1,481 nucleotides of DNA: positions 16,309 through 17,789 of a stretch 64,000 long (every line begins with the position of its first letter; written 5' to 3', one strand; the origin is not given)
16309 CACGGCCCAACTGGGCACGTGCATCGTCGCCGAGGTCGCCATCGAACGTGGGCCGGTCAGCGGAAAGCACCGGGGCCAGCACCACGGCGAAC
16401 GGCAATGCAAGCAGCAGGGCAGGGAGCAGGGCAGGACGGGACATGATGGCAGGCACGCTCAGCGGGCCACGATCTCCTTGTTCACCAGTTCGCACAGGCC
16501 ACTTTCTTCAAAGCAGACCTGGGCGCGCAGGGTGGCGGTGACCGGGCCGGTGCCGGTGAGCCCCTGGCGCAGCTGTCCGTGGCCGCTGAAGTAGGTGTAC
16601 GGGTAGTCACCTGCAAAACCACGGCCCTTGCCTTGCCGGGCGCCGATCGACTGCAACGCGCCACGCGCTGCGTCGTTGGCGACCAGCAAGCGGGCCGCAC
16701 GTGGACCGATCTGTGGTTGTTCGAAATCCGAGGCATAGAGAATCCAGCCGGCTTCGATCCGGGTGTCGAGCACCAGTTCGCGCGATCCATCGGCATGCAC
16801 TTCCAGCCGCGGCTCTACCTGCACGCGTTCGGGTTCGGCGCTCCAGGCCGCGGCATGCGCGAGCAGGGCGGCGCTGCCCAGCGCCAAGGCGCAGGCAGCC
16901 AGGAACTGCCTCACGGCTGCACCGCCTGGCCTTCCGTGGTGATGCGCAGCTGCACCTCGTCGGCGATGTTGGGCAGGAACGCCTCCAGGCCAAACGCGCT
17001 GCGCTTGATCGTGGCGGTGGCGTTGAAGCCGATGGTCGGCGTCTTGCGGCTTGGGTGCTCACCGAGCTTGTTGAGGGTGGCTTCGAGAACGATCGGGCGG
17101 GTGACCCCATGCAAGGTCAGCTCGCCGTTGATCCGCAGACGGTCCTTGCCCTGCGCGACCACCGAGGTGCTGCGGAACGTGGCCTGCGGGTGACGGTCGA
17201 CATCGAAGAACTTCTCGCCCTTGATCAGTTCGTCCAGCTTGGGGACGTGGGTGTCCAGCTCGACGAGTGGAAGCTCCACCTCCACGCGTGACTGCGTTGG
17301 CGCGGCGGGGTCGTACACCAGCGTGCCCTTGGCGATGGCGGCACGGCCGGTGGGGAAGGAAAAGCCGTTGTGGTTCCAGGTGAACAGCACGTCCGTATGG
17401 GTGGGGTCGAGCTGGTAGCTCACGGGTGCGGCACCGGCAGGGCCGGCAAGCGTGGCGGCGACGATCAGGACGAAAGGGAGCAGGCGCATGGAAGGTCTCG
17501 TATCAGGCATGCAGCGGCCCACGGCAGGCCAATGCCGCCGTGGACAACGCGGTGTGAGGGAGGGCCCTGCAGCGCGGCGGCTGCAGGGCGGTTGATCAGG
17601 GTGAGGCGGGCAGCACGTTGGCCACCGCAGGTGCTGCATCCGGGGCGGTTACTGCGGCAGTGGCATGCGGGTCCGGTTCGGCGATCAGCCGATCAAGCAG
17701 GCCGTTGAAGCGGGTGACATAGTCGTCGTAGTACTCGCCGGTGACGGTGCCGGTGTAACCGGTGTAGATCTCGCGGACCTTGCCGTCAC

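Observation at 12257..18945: Six-gene periplasmic redox/TonB operon whose proteins appear stripped of sulfur amino acids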

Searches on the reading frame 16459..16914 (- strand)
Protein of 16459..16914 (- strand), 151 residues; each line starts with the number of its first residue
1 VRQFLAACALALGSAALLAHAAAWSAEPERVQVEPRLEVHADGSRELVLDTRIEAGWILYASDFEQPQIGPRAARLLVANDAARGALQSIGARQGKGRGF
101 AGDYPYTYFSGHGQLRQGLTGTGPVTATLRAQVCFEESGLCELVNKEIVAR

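Call 3: search_protein_families(library=pfam, proteins=[window:16459-16914:-])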
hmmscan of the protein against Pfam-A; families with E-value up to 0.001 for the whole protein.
window:16459-16914:- (151 aa): 0 families

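Call 4: search_protein_families(library=ncbifam, proteins=[window:16459-16914:-])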
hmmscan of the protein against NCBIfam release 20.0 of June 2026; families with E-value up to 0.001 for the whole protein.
window:16459-16914:- (151 aa): 0 families

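Call 71: search_solved_structures(query=A3, max_evalue=1, show_alignments=2)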
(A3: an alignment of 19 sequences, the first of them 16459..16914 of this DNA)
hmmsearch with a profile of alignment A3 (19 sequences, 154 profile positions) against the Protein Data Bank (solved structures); distinct sequences matched with E-value up to 1: 3.
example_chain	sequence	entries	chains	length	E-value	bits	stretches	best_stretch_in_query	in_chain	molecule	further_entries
5hqh_A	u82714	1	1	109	0.15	14.7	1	40-104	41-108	Lmo2119 protein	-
8ye6_B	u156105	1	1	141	0.2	14.4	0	85-131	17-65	A32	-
8jyd_A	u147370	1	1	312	0.72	12.6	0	37-113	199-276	DNA ligase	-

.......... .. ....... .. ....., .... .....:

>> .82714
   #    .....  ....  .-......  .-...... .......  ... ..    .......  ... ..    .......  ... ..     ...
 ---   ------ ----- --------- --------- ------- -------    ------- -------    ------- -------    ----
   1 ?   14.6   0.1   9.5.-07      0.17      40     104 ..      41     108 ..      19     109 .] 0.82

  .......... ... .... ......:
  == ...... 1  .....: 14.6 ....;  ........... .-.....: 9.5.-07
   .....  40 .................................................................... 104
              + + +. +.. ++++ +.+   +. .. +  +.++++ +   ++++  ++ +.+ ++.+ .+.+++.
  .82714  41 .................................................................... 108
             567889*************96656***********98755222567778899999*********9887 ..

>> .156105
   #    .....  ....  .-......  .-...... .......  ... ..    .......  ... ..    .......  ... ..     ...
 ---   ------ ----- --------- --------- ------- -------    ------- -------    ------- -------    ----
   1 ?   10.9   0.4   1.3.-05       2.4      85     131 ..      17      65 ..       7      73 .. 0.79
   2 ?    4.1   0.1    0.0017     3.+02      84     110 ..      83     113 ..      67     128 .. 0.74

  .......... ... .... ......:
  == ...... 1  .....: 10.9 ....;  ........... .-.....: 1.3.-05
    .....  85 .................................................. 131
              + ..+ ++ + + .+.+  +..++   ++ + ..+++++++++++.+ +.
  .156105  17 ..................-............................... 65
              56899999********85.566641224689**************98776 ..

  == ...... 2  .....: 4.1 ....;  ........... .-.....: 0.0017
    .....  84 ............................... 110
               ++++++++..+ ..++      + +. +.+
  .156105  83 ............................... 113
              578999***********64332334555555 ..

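Call 72: search_protein_families(library=pfam, alignment_id=A3, max_evalue=0.1)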
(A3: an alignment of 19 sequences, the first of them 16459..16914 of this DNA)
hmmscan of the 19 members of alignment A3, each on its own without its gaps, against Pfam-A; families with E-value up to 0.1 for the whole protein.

A. member 1, window:16459-16914:- (151 aa): 1 family
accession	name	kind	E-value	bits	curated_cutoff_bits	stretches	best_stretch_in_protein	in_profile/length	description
PF11412.14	DsbD_N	-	0.0016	18.9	25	1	37-147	13-113/119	Thiol:disulfide interchange protein DsbD, N-terminal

B. families by the number of members that match (of 19 scanned): 1 family
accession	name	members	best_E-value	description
PF11412.14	DsbD_N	18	2.8e-15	Thiol:disulfide interchange protein DsbD, N-terminal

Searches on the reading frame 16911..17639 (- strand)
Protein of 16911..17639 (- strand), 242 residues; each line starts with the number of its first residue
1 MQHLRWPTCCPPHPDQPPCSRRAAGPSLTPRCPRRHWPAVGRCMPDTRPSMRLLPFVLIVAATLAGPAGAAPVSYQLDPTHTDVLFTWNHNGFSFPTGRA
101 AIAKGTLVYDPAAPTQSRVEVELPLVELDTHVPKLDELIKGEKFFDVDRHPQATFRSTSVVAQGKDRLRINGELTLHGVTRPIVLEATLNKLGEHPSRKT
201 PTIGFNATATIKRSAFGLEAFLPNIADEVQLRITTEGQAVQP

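Call 3: search_protein_families(library=pfam, proteins=[window:16911-17639:-])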
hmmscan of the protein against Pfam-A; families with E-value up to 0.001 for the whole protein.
window:16911-17639:- (242 aa): 1 family
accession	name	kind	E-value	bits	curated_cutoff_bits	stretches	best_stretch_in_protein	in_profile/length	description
PF04264.18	YceI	-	4.8e-40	137.8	23.7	1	75-236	1-149/150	YceI-like domain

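Call 4: search_protein_families(library=ncbifam, proteins=[window:16911-17639:-])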
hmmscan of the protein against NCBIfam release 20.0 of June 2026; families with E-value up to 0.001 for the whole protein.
window:16911-17639:- (242 aa): 1 family
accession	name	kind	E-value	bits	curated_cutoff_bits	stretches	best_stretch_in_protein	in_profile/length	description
NF002994.0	PRK03757.1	equivalog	1e-33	116.7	232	1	59-237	9-188/191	YceI family protein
